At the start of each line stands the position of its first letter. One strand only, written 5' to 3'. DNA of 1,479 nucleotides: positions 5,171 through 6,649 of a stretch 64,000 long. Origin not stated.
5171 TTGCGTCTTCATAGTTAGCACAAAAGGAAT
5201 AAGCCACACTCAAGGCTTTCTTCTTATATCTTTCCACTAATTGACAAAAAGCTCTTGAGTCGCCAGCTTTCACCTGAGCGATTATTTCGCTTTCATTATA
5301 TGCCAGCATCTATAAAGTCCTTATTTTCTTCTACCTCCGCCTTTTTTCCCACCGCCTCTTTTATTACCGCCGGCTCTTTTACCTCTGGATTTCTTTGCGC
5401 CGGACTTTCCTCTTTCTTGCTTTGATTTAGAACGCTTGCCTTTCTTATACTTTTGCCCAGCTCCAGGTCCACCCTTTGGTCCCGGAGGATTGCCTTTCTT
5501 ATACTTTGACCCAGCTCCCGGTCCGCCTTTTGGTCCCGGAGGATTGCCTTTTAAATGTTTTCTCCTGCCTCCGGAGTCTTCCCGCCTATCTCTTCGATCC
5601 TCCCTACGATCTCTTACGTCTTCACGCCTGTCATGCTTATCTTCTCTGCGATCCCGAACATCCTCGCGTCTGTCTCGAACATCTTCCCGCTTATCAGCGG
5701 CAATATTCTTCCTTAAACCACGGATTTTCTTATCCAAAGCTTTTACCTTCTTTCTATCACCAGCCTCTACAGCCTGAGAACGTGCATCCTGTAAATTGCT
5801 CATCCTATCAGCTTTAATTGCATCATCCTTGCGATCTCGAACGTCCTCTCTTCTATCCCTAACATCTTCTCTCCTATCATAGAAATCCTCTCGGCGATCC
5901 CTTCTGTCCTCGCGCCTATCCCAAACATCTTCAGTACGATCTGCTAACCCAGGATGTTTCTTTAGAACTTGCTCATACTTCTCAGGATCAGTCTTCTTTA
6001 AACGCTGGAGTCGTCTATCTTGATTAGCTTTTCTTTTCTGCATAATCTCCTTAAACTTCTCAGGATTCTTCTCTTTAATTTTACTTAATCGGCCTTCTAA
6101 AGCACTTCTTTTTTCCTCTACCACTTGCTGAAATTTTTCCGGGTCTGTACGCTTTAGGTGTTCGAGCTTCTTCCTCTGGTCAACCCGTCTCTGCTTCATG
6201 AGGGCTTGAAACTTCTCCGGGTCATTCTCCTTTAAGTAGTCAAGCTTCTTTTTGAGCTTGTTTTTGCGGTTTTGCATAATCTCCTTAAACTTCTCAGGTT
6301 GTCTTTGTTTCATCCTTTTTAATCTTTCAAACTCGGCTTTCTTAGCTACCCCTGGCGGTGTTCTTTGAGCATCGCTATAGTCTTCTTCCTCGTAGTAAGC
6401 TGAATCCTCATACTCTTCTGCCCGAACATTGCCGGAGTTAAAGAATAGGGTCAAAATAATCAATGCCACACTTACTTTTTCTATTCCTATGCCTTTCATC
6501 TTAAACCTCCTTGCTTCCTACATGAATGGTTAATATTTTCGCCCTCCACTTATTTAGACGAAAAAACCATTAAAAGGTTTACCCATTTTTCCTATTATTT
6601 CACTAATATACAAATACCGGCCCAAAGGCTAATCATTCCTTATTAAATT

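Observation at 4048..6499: ECF sigma / zinc-finger anti-sigma operon led by an extraordinarily repetitive, highly charged secreted protein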

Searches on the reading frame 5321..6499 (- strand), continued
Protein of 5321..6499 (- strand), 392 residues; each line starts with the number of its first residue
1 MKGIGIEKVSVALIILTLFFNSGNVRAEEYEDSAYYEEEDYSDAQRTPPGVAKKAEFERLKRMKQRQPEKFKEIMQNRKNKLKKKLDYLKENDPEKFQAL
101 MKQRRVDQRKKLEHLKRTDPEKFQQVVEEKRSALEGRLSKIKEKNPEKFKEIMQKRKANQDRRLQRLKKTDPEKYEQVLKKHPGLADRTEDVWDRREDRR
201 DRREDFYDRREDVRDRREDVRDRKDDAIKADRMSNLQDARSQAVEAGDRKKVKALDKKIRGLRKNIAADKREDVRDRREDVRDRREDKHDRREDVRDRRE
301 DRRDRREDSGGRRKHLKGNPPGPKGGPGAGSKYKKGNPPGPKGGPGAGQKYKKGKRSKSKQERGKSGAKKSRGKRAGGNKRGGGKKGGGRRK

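Call 63: list_cluster_members(proteins=[window:5321-6499:-, P0103, window:4695-5309:-])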
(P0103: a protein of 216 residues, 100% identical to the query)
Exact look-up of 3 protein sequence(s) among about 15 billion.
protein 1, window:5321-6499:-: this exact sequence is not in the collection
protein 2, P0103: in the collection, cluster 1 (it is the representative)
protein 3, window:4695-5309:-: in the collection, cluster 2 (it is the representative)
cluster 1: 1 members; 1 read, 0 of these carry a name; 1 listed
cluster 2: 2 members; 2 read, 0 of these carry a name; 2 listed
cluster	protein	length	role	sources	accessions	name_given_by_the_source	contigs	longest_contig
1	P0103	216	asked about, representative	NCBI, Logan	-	-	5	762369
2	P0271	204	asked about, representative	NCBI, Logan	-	-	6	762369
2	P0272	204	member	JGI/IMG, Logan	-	-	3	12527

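Call 91: find_encoding_contigs(protein=P0027, flank=3500, max_places=2)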
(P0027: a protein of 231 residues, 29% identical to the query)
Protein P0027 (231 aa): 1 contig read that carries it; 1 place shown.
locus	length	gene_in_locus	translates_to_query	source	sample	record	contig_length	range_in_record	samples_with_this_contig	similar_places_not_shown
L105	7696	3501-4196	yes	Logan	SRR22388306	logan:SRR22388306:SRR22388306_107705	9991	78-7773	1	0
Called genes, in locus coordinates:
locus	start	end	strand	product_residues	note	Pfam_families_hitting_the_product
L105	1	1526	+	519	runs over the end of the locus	-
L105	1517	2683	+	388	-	-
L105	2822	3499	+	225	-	-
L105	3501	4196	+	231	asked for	-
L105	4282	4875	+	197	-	PF04542:Sigma70_r2, PF08281:Sigma70_r4_2, PF04545:Sigma70_r4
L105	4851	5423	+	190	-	-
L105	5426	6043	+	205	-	PF01066:CDP-OH_P_transf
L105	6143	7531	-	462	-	PF14238:DUF4340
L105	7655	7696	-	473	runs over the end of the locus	PF23357:DUF7088, PF14258:DUF4350 (faint), PF09822:ABC_transp_aux, PF23355:IFT52_GIFT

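Call 92: find_encoding_contigs(protein=P0022, flank=3500, max_places=2)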
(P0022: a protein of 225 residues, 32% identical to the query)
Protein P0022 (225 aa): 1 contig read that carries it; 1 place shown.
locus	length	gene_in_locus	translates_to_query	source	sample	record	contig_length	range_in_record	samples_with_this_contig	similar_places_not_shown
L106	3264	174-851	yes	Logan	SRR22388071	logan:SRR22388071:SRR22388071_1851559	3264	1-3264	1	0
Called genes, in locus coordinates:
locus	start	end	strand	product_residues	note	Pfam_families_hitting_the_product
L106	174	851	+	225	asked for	-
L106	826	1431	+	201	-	PF07638:Sigma70_ECF, PF04542:Sigma70_r2, PF08281:Sigma70_r4_2, PF04545:Sigma70_r4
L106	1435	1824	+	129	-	-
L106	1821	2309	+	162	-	PF00565:SNase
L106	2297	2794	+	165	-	-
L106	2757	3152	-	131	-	PF11969:DcpS_C, PF01230:HIT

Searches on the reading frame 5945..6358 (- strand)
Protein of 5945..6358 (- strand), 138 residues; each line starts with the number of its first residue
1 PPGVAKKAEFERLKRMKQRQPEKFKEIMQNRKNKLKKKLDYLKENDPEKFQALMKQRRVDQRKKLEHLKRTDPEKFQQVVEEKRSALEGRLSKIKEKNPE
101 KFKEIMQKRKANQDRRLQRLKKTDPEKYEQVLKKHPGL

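Call 21: search_solved_structures(query=A2, max_evalue=10, show_alignments=3)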
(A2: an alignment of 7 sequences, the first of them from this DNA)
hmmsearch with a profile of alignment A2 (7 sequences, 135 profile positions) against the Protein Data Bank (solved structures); distinct sequences matched with E-value up to 10: 33.
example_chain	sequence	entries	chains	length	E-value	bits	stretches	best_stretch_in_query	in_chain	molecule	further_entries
1g1x_B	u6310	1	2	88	0.0017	21.6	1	28-82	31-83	30S RIBOSOMAL PROTEIN S15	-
1fka_O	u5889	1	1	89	0.0018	21.6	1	28-82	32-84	30S RIBOSOMAL PROTEIN S15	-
1kuq_A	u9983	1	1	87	0.017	18.4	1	29-82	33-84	30S RIBOSOMAL PROTEIN S15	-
1ab3_A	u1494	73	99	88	0.022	18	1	28-82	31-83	RIBOSOMAL RNA BINDING PROTEIN S15 | 30S RIBOSOMAL PROTEIN S15 | RIBOSOMAL PROTEIN S15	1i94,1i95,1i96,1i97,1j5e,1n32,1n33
10px_1o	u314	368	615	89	0.023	18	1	28-82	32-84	30S ribosomal protein S15 | PROTEIN (S15 RIBOSOMAL PROTEIN) | Ribosomal protein S15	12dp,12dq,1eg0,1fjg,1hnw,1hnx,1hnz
6o8w_o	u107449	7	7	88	0.026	17.8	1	33-82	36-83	30S ribosomal protein S15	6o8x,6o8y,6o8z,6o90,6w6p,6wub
7nhk_p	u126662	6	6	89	0.028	17.7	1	33-82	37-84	30S ribosomal protein S15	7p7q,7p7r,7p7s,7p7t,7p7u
5wnq_O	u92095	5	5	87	0.028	17.7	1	28-82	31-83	30S ribosomal protein S15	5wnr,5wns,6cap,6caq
5y70_A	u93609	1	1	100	0.033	17.4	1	7-47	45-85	Kinetoplastid membrane protein 11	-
1dk1_A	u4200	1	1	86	0.045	17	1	28-82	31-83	30S RIBOSOMAL PROTEIN S15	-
1f7y_A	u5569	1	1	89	0.047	16.9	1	28-82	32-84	30S RIBOSOMAL PROTEIN S15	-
1pve_A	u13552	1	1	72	0.085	16.1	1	64-110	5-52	UV excision repair protein RAD23 homolog B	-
2f4m_B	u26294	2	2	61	0.1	15.9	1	65-110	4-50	UV excision repair protein RAD23 homolog B | XP-C repair complementing complex 58 kDa protein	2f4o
24yw_Y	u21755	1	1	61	0.13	15.5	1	13-65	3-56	Large ribosomal subunit protein uL29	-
7f0k_A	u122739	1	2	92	0.14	15.4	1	7-47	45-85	Kinetoplastid membrane protein KMP-11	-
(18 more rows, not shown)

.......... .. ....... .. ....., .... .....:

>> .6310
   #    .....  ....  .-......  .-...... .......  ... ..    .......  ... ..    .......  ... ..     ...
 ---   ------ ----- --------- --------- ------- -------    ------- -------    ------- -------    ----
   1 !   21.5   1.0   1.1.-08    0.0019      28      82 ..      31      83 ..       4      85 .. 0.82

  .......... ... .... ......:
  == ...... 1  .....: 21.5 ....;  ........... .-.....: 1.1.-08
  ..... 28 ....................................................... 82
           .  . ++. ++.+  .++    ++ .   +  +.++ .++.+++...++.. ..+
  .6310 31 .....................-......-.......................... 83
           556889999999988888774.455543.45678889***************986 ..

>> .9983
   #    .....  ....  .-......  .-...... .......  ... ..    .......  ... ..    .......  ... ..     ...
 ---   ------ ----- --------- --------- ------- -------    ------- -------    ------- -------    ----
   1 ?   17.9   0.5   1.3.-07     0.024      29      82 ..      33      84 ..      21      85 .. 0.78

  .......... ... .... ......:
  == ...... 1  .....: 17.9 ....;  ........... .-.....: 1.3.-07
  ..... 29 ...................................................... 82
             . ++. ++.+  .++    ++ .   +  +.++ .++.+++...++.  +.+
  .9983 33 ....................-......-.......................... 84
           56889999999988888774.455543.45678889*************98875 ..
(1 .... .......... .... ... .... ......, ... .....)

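Call 59: search_protein_representatives(protein=window:5945-6358:-)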
Query: 138 residues. Proteins with E-value up to 0.001 (for the whole library): 232; up to 1e-10: 89; up to 1e-30: 1. The best 150 are listed.
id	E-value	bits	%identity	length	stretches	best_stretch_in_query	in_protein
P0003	3.5e-48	179.3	70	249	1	1-135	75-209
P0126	1.8e-28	115.7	45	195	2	31-138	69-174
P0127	1.0e-27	113.2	37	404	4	12-132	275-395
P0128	1.2e-26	109.8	60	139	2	3-81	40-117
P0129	8.4e-24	100.6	39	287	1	8-136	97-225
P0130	1.5e-23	99.8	44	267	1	1-137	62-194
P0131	6.0e-23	97.8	45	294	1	11-138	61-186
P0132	1.7e-22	96.4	35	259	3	42-131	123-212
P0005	2.5e-22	95.8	42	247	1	8-136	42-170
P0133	7.8e-22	94.2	31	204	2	16-133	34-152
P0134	1.0e-21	93.9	39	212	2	36-134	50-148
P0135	1.7e-21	93.1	40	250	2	34-131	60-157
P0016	7.7e-21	91.0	37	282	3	6-137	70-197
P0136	2.7e-20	89.3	38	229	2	9-111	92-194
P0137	4.4e-20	88.6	40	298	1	7-136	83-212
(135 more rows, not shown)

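Call 61: search_protein_families(library=pfam, alignment_id=A4, max_evalue=1)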
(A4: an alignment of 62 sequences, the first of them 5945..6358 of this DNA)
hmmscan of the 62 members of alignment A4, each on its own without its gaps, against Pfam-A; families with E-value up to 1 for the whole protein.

A. member 1, window:5945-6358:- (138 aa): 20 families
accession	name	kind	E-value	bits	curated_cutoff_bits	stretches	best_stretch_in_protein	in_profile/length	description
PF00312.27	Ribosomal_S15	-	2.1e-05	25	31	2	31-56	52-77/81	Ribosomal protein S15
PF11333.13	DUF3135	-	0.00039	21.1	22.7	1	8-30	3-25/81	Protein of unknown function (DUF3135)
PF09280.16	XPC-binding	-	0.00045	20.3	26.4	0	7-29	7-29/57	XPC-binding domain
PF21173.2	DksA-like_N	-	0.013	16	27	0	102-122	1-21/65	DnaK suppressor protein-like, N-terminal domain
PF08540.16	HMG_CoA_synt_C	-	0.014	15.5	25.1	1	82-113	214-245/280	Hydroxymethylglutaryl-coenzyme A synthase C terminal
PF11537.13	NitrOD5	-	0.05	14.2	27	0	66-108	13-54/94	Nitrosopumilus output domain 5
PF25155.1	NTF2_YvbJ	-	0.14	13.4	25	0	13-48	13-48/123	YvbJ NTF2-like domain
PF24671.2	DRC7_C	-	0.15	12.7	28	1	26-120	14-108/109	Dynein regulatory complex subunit 7 C-terminal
PF21826.1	DUF6887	-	0.17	12.7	24.2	1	45-84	21-60/62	Family of unknown function (DUF6887)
PF09252.15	Feld-I_B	-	0.17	12.4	24.1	0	24-50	8-34/67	Allergen Fel d I-B chain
PF03392.18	OS-D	-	0.19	12.3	25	0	28-59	56-87/93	Insect pheromone-binding family, A10/OS-D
PF13877.11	RPAP3_C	-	0.25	12.3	23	0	97-134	3-40/92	Potential Monad-binding region of RPAP3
PF05559.16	DUF763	-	0.35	10.5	35.5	0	11-62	226-280/319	Protein of unknown function (DUF763)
PF20078.4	DUF6473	-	0.45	10.1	27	1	63-116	144-197/274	Domain of unknown function (DUF6473)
PF03235.19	GmrSD_N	-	0.49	10.9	33.2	1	67-126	94-152/199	GmrSD restriction endonuclease, N-terminal domain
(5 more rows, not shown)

B. families by the number of members that match (of 62 scanned): 289 families (the first 25 are shown)
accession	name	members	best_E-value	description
PF11333.13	DUF3135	36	2.7e-06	Protein of unknown function (DUF3135)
PF09280.16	XPC-binding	34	4.6e-07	XPC-binding domain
PF00312.27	Ribosomal_S15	29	1.6e-05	Ribosomal protein S15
PF07464.16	ApoLp-III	29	9e-05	Apolipophorin-III precursor (apoLp-III)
PF02601.20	Exonuc_VII_L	25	0.0029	Exonuclease VII, large subunit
PF04961.17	FTCD_C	23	0.00058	Formiminotransferase-cyclodeaminase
PF25155.1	NTF2_YvbJ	18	0.00058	YvbJ NTF2-like domain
PF11537.13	NitrOD5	16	0.003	Nitrosopumilus output domain 5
PF05559.16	DUF763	16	0.04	Protein of unknown function (DUF763)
PF15882.10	DUF4735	15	0.01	Domain of unknown function (DUF4735)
PF25808.1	TPR_LAA1_C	13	1.2e-06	LAA1-like, C-terminal TPR repeats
PF03392.18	OS-D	12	0.072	Insect pheromone-binding family, A10/OS-D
PF20078.4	DUF6473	11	0.069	Domain of unknown function (DUF6473)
PF01442.23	Apolipoprotein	10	0.0054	Apolipoprotein A1/A4/E domain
PF15575.11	Imm49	9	3.4e-07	Immunity protein 49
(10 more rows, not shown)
